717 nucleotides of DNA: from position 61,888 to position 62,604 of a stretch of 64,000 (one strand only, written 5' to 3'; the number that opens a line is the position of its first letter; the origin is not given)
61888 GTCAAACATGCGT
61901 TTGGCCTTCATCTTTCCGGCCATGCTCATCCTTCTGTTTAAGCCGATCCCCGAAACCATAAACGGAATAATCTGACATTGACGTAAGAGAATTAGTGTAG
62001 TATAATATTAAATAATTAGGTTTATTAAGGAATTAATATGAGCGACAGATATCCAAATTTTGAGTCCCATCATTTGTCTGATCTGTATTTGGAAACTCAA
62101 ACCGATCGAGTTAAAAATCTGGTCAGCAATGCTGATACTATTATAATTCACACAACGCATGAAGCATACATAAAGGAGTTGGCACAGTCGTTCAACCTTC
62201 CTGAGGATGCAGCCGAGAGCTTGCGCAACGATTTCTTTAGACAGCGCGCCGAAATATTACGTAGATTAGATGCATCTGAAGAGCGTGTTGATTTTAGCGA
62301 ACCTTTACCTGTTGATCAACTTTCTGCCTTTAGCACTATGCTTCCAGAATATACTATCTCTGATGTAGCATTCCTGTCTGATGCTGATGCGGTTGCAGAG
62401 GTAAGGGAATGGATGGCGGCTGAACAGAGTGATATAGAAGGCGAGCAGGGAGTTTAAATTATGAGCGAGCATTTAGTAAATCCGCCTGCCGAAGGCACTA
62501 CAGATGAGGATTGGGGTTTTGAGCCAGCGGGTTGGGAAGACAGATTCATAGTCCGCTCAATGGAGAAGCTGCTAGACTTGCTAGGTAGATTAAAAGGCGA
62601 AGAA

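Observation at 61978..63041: Array of four translationally coupled, highly acidic mini-genes with a conserved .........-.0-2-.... junction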

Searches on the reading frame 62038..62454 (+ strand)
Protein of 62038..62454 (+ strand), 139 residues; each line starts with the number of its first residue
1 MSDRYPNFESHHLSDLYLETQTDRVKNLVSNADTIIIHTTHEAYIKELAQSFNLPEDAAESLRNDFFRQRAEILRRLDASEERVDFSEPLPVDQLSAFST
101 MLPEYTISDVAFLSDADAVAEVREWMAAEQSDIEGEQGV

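Call 6: search_protein_families(library=pfam, proteins=[window:62038-62454:+], max_evalue=1)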
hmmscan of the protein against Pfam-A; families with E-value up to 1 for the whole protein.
window:62038-62454:+ (139 aa): 1 family
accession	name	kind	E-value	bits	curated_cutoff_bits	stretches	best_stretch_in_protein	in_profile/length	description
PF03720.21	UDPG_MGDP_dh_C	-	0.032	15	30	0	20-46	53-79/103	UDP-glucose/GDP-mannose dehydrogenase family, UDP binding domain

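Call 7: search_protein_families(library=ncbifam, proteins=[window:62038-62454:+], max_evalue=1)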
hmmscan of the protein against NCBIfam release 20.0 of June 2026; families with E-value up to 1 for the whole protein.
window:62038-62454:+ (139 aa): 1 family
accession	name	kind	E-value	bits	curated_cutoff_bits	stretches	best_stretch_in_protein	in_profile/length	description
NF045647.1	alr0857_fam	equivalog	0.13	12.4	75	1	15-60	10-55/121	alr0857 family protein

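Call 8: find_encoding_contigs(protein=window:62038-62454:+, flank=10000, max_places=10)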
Protein window:62038-62454:+ (139 aa): 2 contigs read that carry it; 1 place shown.
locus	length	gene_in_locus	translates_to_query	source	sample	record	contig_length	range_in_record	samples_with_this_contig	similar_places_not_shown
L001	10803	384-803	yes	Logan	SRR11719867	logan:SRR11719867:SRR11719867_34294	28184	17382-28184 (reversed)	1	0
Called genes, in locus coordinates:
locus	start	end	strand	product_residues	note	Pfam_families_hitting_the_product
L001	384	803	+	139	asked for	-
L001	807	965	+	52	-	-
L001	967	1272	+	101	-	-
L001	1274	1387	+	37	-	-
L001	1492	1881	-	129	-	-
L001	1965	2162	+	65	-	-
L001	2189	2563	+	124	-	PF07883:Cupin_2 (weak)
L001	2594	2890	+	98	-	-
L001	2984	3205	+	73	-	-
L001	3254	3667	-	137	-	PF00903:Glyoxalase, PF06983:3-dmu-9_3-mt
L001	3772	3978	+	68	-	-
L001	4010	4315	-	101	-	-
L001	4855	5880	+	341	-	PF03405:FA_desaturase_2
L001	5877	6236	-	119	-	PF08818:DUF1801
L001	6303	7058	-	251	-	PF06966:DUF1295, PF02544:Steroid_dh (weak)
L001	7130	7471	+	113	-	-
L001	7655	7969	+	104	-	-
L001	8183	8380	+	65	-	-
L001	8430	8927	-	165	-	-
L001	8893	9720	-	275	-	PF00480:ROK, PF02685:Glucokinase (faint)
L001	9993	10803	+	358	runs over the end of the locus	PF13509:S1_2 (faint), PF24685:OB_RRP5_4th (faint), PF00575:S1, PF21710:Spt6_S1 (weak), PF23459:S1_RRP5 (weak)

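Call 9: find_homologous_proteins(query=window:62038-62454:+, max_evalue=0.01)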
Query window:62038-62454:+ (139 aa): 1 proteins with E <= 0.01 among 24 candidates.
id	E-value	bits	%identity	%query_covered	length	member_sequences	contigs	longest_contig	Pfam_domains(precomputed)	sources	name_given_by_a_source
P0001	2.3e-83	295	100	100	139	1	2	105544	-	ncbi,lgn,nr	ncbi:hypothetical protein H0X09_03600 [Candidatus Saccharibacteria bacterium]|nr:hypothetical protei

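Call 23: search_protein_families(library=phrogs, proteins=[window:62038-62454:+], max_evalue=1)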
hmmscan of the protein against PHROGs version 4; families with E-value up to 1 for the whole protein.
window:62038-62454:+ (139 aa): 5 families
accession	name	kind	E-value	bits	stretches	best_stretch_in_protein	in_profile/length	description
phrog_33777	-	unknown function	0.0049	16.4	1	17-131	171-290/675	-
phrog_17049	-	unknown function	0.11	13.6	1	27-128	26-121/123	-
phrog_30237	-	unknown function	0.13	13.3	1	108-126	8-26/36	-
phrog_33586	-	unknown function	0.33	12.5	0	15-60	28-73/112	-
phrog_20669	-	unknown function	0.41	11.4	1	32-69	123-160/162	-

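Call 24: search_protein_families(library=padloc, proteins=[window:62038-62454:+], max_evalue=1)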
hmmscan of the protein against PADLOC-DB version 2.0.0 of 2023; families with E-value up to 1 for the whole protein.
window:62038-62454:+ (139 aa): 1 family
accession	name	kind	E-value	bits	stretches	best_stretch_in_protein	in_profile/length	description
PDLC01145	Cas8f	-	0.012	12.8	1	25-73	296-342/363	Cas8f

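Call 27: search_protein_representatives(protein=window:62038-62454:+)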
Query: 139 residues. Proteins with E-value up to 0.001 (for the whole library): 1; up to 1e-10: 1; up to 1e-30: 1. The best 1 are listed.
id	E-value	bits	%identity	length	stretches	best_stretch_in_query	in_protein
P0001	7.3e-84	294.6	100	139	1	1-139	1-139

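Call 29: predict_structure(protein=window:62038-62454:+)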
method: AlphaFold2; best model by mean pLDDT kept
length: 139 residues; sequences in the alignment: 1
mean_pLDDT: 64.4   pTM: 0.54
mean pLDDT of the five models: 64.4, 63.9, 63.0, 62.4, 60.7
residues with pLDDT >= 90: 0; 70-90: 72; 50-70: 25; < 50: 42
segments of 3 or more residues with pLDDT < 50: 1-39, 137-139
pLDDT, mean of each block of 10 residues (from residue 1): 35 37 39 40 66 72 82 85 74 74 76 82 84 57
secondary structure, 60 per line:
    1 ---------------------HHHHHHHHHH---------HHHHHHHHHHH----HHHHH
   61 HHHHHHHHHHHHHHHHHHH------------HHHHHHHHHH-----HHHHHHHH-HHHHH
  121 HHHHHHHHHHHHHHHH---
elements in order: H22-31 H41-51 H56-79 H92-101 H107-114 H116-136

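Call 36: fold_search(model_id=the predicted structure, library=pdb)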
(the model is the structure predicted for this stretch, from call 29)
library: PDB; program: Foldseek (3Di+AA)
matches with E <= 10: 116; with E <= 0.001: 0
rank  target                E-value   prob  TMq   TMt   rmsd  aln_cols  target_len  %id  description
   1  3mw6_F                1.1e+00  0.35  0.32  0.37   7.9        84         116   15  Crystal structure of NMB1681 from Neisseria meningitidis MC58, a FinO-like RNA chaperone (released 2010-06-23)
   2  8hdv_B                2.1e+00  0.06  0.19  0.20  13.7       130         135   12  De novo design cavitated protein without predefined topology (released 2023-01-18)
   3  2dg8_A                2.3e+00  0.08  0.28  0.24   9.9       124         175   16  Crystal structure of the putative trasncriptional regulator SCO7518 from Streptomyces coelicolor A3(2) (released 2007-03-13)
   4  3mw6_C                2.5e+00  0.15  0.26  0.31  10.2        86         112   16  Crystal structure of NMB1681 from Neisseria meningitidis MC58, a FinO-like RNA chaperone (released 2010-06-23)
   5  1z21                  2.8e+00  0.08  0.25  0.32  10.4       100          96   15  Crystal structure of the core domain of Yersinia pestis virulence factor YopR (released 2005-06-07)
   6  3mw6_E                3.2e+00  0.14  0.27  0.31  10.9        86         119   15  Crystal structure of NMB1681 from Neisseria meningitidis MC58, a FinO-like RNA chaperone (released 2010-06-23)
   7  8jpa_B                3.4e+00  0.04  0.20  0.21  13.6       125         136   15  De novo design cavitated protein without predefined topology (released 2023-06-28)
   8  3mw6_D                4.0e+00  0.11  0.28  0.32   8.9       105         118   10  Crystal structure of NMB1681 from Neisseria meningitidis MC58, a FinO-like RNA chaperone (released 2010-06-23)
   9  8f2r_B                4.3e+00  0.04  0.23  0.20   8.1       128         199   10  Human CCC complex (released 2023-05-24)
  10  3mw6_A                4.5e+00  0.12  0.28  0.31   8.5        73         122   14  Crystal structure of NMB1681 from Neisseria meningitidis MC58, a FinO-like RNA chaperone (released 2010-06-23)
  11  8sps_M                4.5e+00  0.11  0.19  0.40   3.7        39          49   23  High resolution structure of ESRRB nucleosome bound OCT4 at site a and site b (released 2023-06-28)
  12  4phu                  4.5e+00  0.04  0.19  0.09  13.1        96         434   18  Crystal structure of Human GPR40 bound to allosteric agonist TAK-875 (released 2014-07-16)
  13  6m6t_D                4.5e+00  0.04  0.21  0.08  12.1       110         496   12  Amylomaltase from Streptococcus agalactiae in complex with acarbose (released 2021-03-31)
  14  1l72                  4.8e+00  0.03  0.20  0.18  12.8       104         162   13  MULTIPLE STABILIZING ALANINE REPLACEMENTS WITHIN ALPHA-HELIX 126-134 OF T4 LYSOZYME HAVE INDEPENDENT, ADDITIVE EFFECTS O (released 1991-10-15)
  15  7dw5_A                5.1e+00  0.04  0.26  0.27  24.2       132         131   14  Crystal structure of DUX4 HD1-HD2 domain complexed with ERG sites (released 2021-11-03)
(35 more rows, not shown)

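Call 43: search_protein_families(library=pfam, proteins=[L001:2189-2560:+, L001:2594-2887:+, L001:4010-4315:-, L001:7130-7468:+, L001:8430-8927:-], max_evalue=0.01)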
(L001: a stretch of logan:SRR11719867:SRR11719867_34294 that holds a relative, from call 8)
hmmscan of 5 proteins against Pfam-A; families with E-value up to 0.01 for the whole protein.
L001:2189-2560:+ (124 aa): 1 family
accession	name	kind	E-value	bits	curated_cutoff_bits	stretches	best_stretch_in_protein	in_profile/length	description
PF07883.17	Cupin_2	-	7.7e-06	26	27.2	1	59-103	18-61/70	Cupin domain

L001:2594-2887:+ (98 aa): 0 families

L001:4010-4315:- (101 aa): 0 families

L001:7130-7468:+ (113 aa): 0 families

L001:8430-8927:- (165 aa): 1 family
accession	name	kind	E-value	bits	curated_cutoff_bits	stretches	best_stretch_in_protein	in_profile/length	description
PF06114.19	Peptidase_M78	-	0.00095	19.4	22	1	30-86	18-80/123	IrrE N-terminal-like domain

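Call 44: find_related_loci(query=window:62038-62454:+, collection=viral_contigs, flank=5000)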
Query window:62038-62454:+ (139 aa) in viral_contigs; peptide patterns used: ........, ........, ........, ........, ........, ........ (x = any residue, [..] = any of these).
17 stretches matched a pattern, but none encodes a relative of the query by tblastn (E <= 1e-3).

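Call 45: find_related_loci(query=L001:9993-10802:+, collection=genome_contigs, flank=10000)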
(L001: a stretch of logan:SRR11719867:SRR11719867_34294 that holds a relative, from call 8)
Query L001:9993-10802:+ (270 aa) in genome_contigs; peptide patterns used: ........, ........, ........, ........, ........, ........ (x = any residue, [..] = any of these).
329 stretches matched a pattern; 75 encode a relative of the query (tblastn E <= 1e-3); 75 distinct loci.
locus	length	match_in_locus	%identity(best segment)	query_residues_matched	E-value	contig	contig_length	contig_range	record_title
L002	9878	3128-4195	83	1-270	1e-152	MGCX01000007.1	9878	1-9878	MAG: Candidatus Saccharibacteria bacterium RIFCSPHIGHO2_12_FULL_49_19 rifcsphigho2_12_scaffold_13170, whole genome shotg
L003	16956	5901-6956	84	1-270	1e-152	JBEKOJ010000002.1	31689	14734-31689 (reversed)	MAG: Candidatus Saccharimonadales bacterium isolate SPRUCE 438 SPRUCE_438_2, whole genome shotgun sequence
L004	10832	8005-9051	85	4-270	2e-152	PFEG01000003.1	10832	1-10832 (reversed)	MAG: Candidatus Saccharibacteria bacterium CG10_big_fil_rev_8_21_14_0_10_47_8 CG10_8_21_14_0.10_scaffold_21696_c, whole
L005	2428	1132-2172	85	6-270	2e-161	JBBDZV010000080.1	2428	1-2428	MAG: Candidatus Saccharimonadales bacterium isolate LejiaD_49_18 Lejia_D_54093_length_2428_cov_9, whole genome shotgun s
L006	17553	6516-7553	85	7-270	1e-150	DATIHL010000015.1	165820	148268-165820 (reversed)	MAG TPA_asm: Candidatus Saccharimonadales bacterium isolate SMAG_U15637 k141_1185538, whole genome shotgun sequence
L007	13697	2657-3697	83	6-270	8e-151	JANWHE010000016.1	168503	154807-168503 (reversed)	MAG: Candidatus Saccharimonadales bacterium isolate CRAIB_MAG7 c_000000056875, whole genome shotgun sequence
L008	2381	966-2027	84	1-270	1e-160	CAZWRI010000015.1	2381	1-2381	MAG TPA_asm: uncultured Candidatus Saccharibacteria bacterium isolate binchicken_co84_531 genome assembly, contig: k141_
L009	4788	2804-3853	83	3-270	8e-153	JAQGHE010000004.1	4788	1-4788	MAG: Candidatus Saccharibacteria bacterium isolate RYN_425 scaffold_142653, whole genome shotgun sequence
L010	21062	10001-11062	84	1-270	5e-150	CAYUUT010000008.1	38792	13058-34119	MAG TPA_asm: uncultured Candidatus Saccharibacteria bacterium isolate binchicken_co241_306 genome assembly, contig: NODE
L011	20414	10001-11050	82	3-270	1e-149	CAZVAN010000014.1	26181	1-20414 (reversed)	MAG TPA_asm: uncultured Candidatus Saccharibacteria bacterium isolate binchicken_co54_401 genome assembly, contig: NODE_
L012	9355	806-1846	83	6-270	2e-149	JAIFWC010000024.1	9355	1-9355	MAG: Candidatus Saccharibacteria bacterium isolate viral-cat_48_13 PAFVLPS_2018_scaffold_35389, whole genome shotgun seq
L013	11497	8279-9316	86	7-270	4e-149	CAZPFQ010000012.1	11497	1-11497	MAG TPA_asm: uncultured Candidatus Saccharibacteria bacterium isolate SRP200132_co2_4 genome assembly, contig: NODE_5042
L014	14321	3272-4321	82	3-270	1e-148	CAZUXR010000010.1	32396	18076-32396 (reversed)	MAG TPA_asm: uncultured Candidatus Saccharibacteria bacterium isolate SRP200132_co1_356 genome assembly, contig: NODE_23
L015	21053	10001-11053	81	4-270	8e-148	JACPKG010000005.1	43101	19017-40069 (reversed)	MAG: Candidatus Saccharibacteria bacterium isolate NC_groundwater_488_Ag_S-0.1um_47_11 S35_SO-1_scaffold_107561, whole g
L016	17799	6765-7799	83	8-270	5e-147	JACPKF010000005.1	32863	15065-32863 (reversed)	MAG: Candidatus Saccharibacteria bacterium isolate NC_groundwater_487_Ag_S-0.1um_46_12 S35_SO-1_scaffold_340005, whole g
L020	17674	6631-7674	81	7-270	3e-145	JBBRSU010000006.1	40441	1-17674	MAG: Candidatus Saccharimonadales bacterium isolate La2_metabat2.139 La2_metabat2.139_K_1007352L40441_cov_18.0029, whole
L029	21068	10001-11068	76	3-270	9e-139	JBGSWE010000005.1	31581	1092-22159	MAG: Candidatus Saccharimonadales bacterium isolate JTS-AC474 k141_1009629, whole genome shotgun sequence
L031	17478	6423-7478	75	2-268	4e-137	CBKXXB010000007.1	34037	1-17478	MAG TPA_asm: uncultured bacterium isolate SRR29175778_binner123_Refined_11 genome assembly, contig: ERZ27337285.63, whol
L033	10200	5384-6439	75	2-268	1e-136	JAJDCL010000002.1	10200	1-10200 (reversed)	MAG: Candidatus Saccharibacteria bacterium isolate OFTM59 OFTM59_1, whole genome shotgun sequence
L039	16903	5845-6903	73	1-268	3e-133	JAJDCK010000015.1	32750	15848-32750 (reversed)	MAG: Candidatus Saccharibacteria bacterium isolate OFTM277 OFTM277_14, whole genome shotgun sequence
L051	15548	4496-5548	59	1-270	5e-90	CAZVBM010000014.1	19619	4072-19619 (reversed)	MAG TPA_asm: uncultured Candidatus Saccharibacteria bacterium isolate binchicken_co117_408 genome assembly, contig: NODE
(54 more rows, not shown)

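Call 60: search_solved_structures(query=window:62038-62454:+, max_evalue=10)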
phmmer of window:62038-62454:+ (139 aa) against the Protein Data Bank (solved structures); distinct sequences matched with E-value up to 10: 3.
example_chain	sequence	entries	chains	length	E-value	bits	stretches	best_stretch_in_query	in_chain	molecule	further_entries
3h1q_A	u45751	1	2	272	0.85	13.3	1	47-114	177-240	Ethanolamine utilization protein EutJ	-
6k5s_A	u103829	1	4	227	0.96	13.1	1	11-102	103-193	Telomeric DNA-binding factor trf1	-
1tvm_A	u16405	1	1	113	1.4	12.6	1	9-65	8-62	PTS system, galactitol-specific IIB component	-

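Call 62: fold_search(model_id=the predicted structure, library=viral)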
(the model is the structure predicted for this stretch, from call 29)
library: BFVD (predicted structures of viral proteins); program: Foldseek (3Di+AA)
matches with E <= 10: 128; with E <= 0.001: 0
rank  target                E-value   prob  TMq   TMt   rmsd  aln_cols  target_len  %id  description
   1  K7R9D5                8.9e-01  0.10  0.22  0.23  12.1       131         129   14  Uncharacterized protein [Vibrio phage vB_VpaS_MAR10]
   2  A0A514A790            8.9e-01  0.08  0.21  0.23  13.6       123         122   17  (no name in the UniProt tables at hand)
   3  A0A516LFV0            1.1e+00  0.09  0.20  0.19  12.9       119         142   13  (no name in the UniProt tables at hand)
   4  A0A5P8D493            1.2e+00  0.12  0.22  0.22   9.3       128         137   13  (no name in the UniProt tables at hand)
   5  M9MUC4                1.2e+00  0.09  0.23  0.28  13.4       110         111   14  (no name in the UniProt tables at hand)
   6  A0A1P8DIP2            1.4e+00  0.05  0.19  0.11  15.2       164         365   16  (no name in the UniProt tables at hand)
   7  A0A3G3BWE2            1.7e+00  0.06  0.23  0.17  16.0       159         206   13  (no name in the UniProt tables at hand)
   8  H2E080                2.1e+00  0.04  0.19  0.20  14.4       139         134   16  Polyprotein 2 (Fragment) [uncultured virus]
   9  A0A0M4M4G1            2.3e+00  0.04  0.21  0.17  11.4       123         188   13  F12 [Felid gammaherpesvirus 1]
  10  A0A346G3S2            2.6e+00  0.08  0.29  0.12  13.2       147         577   14  (no name in the UniProt tables at hand)
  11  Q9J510                2.6e+00  0.07  0.25  0.29   8.0        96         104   17  ORF FPV225 vaccinia B20R homolog [Fowlpox virus (strain NVSL)]
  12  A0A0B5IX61            2.6e+00  0.06  0.27  0.24  15.9       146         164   16  Uncharacterized protein [Pandoravirus inopinatum]
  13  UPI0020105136         2.8e+00  0.08  0.24  0.34  20.4       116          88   12  (no name look-up for this kind of identifier)
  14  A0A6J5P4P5            2.8e+00  0.06  0.20  0.23  16.9       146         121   16  Uncharacterized protein [uncultured Caudovirales phage]
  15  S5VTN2                2.8e+00  0.04  0.20  0.19  23.4       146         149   15  (no name in the UniProt tables at hand)
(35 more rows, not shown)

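Call 71: search_protein_families(library=pfam, proteins=[L039:1550-3253:-, L039:3315-3845:-, L033:2073-2645:-, L033:1427-1957:-, L051:981-1928:+, L031:727-1410:+, L031:1473-2618:+, L031:2628-4310:+, L020:768-1190:-, L029:5738-6346:-], max_evalue=0.01)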
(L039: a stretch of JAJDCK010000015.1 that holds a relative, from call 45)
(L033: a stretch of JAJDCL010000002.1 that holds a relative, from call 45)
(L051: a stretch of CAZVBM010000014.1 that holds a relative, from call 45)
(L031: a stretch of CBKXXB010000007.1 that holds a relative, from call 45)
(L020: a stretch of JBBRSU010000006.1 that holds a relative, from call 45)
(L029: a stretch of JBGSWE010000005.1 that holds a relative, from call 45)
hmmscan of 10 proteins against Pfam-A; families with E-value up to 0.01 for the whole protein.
L039:1550-3253:- (567 aa): 6 families
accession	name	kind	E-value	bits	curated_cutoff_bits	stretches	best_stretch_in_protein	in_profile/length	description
PF13175.12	AAA_15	-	7.1e-32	111.9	32.1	2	98-336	154-374/374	AAA ATPase domain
PF13304.12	AAA_21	-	2.9e-16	60.8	27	1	247-337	221-304/304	AAA domain, putative AbiEii toxin, Type IV TA system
PF02463.25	SMC_N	-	6.5e-10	39.3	40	1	8-339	2-205/220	RecF/RecN/SMC N terminal domain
PF11398.14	DUF2813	-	3.8e-06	27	21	0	6-48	1-43/372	Protein of unknown function (DUF2813)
PF13476.12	AAA_23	-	0.00012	23.3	27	1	10-122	1-76/201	AAA domain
PF13514.12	AAA_27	-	0.00024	21.2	22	1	6-102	1-100/206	AAA domain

L039:3315-3845:- (176 aa): 0 families

L033:2073-2645:- (190 aa): 0 families

L033:1427-1957:- (176 aa): 1 family
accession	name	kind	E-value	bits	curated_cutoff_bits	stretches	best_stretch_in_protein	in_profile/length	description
PF04073.20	tRNA_edit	-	8e-13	49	25.5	1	41-157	2-115/123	Aminoacyl-tRNA editing domain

L051:981-1928:+ (316 aa): 1 family
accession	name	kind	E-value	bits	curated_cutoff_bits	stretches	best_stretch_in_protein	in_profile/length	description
PF09174.15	Maf1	-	0.002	18.7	28.9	1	110-224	43-137/174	Maf1 regulator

L031:727-1410:+ (228 aa): 0 families

L031:1473-2618:+ (382 aa): 2 families
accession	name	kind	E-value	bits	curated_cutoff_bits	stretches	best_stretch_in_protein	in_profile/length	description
PF06030.18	WxLIP_PGBD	-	3e-09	37.4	27.3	1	42-145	12-120/121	WxL Interacting Protein, peptidoglycan binding domain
PF01476.26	LysM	-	1.8e-08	34.6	20.9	1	333-376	1-43/43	LysM domain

L031:2628-4310:+ (561 aa): 0 families

L020:768-1190:- (140 aa): 0 families

L029:5738-6346:- (202 aa): 1 family
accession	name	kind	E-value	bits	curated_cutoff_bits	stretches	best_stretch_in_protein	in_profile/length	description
PF13376.11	OmdA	-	1.9e-16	60.2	25.6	1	140-198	2-60/60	Bacteriocin-protection, YdeI or OmpD-Associated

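Call 72: search_protein_families(library=padloc, proteins=[L039:1550-3253:-, L039:3315-3845:-, L033:2073-2645:-, L033:1427-1957:-, L051:981-1928:+, L020:768-1190:-, L029:5738-6346:-], max_evalue=0.01)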
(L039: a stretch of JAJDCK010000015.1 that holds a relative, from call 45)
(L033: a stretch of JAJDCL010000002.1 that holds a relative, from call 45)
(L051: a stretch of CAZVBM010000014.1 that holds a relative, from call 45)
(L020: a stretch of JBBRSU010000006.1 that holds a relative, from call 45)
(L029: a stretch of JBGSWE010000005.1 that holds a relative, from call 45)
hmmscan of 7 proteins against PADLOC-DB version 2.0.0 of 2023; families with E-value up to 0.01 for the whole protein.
L039:1550-3253:- (567 aa): 115 families (the best 25 are shown)
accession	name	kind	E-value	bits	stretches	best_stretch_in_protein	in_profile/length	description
PDLC02358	Old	-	4.9e-69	231.6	1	5-414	1-411/578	Old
PDLC02979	AriA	-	6.1e-34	116.4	2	87-336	143-373/373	-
PDLC02915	ATPase-Toprim_I-B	-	1.7e-26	91.2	2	288-403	252-364/623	-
PDLC00094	GajA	-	5e-22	76.1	2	262-403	269-408/569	AAA ATPase domain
PDLC00092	GajA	-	5.8e-22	75.9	2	237-457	255-469/604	AAA ATPase domain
PDLC00070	GajA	-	6.2e-22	75.9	2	232-401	232-401/596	AAA ATPase domain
PDLC00096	GajA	-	7.8e-22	75.7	1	6-402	1-401/630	AAA ATPase domain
PDLC00067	GajA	-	1.6e-21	74.4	1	6-413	3-422/604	AAA ATPase domain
PDLC02981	AriAB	-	1.4e-20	71.6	2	282-410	321-453/694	-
PDLC00081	GajA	-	1.4e-20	71.5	2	264-408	257-393/574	AAA ATPase domain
PDLC04178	HEC-01A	-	3.5e-20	70.4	2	4-49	5-50/399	-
PDLC00069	GajA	-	7.2e-20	69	2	271-402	313-450/687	AAA ATPase domain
PDLC00271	PtuA1|PtuA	-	1.2e-19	69.2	2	292-379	279-360/421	AAA ATPase domain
PDLC00086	GajA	-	1.7e-19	68.1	2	6-49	1-44/600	AAA ATPase domain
PDLC00091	GajA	-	2.2e-19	67.7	2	272-399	277-403/627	AAA ATPase domain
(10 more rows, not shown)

L039:3315-3845:- (176 aa): 0 families

L033:2073-2645:- (190 aa): 0 families

L033:1427-1957:- (176 aa): 0 families

L051:981-1928:+ (316 aa): 0 families

L020:768-1190:- (140 aa): 0 families

L029:5738-6346:- (202 aa): 0 families
